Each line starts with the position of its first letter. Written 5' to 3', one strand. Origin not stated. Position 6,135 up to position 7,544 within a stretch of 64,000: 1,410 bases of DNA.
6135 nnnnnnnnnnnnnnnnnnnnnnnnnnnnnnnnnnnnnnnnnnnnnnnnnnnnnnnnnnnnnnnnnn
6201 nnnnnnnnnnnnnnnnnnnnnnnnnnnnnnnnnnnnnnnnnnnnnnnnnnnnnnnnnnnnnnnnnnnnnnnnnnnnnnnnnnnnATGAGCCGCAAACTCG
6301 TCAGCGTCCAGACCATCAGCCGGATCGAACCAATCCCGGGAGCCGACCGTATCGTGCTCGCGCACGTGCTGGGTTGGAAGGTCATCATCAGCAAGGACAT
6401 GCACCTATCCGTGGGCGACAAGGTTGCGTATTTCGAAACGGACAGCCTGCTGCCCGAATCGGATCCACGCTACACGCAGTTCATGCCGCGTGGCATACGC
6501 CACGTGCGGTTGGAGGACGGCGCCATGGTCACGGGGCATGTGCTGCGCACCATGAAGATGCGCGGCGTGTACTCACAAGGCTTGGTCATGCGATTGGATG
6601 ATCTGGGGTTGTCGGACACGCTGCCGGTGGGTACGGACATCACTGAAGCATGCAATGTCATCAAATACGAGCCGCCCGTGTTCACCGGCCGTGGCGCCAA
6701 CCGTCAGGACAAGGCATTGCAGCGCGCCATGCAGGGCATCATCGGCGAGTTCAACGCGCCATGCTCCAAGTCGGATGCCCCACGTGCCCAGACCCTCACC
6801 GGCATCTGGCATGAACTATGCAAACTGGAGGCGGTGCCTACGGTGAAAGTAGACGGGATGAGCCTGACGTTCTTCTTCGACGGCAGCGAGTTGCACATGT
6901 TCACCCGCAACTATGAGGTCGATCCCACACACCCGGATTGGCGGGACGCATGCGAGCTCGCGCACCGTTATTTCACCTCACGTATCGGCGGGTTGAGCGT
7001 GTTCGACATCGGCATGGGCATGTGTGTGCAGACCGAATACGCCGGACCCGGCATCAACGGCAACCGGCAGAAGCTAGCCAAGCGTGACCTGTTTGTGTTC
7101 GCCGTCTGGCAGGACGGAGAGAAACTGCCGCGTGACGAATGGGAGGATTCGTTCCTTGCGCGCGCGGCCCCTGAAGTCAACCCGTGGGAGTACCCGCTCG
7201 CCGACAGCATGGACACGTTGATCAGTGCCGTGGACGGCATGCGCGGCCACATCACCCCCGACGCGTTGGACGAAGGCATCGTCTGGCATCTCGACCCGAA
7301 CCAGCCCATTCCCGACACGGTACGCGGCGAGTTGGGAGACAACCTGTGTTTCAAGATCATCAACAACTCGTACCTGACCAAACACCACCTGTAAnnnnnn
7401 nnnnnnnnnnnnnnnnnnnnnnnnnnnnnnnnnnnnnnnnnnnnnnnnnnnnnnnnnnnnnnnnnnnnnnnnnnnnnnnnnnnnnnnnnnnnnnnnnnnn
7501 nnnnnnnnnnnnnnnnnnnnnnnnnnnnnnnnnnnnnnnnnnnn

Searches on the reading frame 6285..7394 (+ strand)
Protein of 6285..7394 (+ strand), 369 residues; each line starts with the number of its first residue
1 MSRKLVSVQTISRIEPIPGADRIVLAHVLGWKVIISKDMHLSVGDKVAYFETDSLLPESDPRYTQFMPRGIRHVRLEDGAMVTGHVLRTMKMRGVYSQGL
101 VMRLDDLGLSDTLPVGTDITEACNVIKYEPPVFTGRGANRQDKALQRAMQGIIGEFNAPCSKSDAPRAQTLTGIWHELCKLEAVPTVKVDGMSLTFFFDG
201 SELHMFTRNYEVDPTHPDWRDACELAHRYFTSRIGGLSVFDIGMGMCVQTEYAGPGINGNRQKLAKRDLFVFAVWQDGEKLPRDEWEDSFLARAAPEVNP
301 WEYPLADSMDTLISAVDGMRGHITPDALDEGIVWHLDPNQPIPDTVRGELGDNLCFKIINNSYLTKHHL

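Call 30: search_protein_families(library=pfam, proteins=[window:6285-7394:+], max_evalue=0.001)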
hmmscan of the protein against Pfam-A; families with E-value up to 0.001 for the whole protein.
window:6285-7394:+ (369 aa): 2 families
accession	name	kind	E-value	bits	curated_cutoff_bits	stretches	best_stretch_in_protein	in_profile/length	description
PF21189.3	PHA02142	-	2.5e-19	69.9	27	1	5-102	1-90/92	PHA02142 OB-fold domain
PF09414.15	RNA_ligase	-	1e-07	32.7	27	1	184-334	4-155/171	RNA ligase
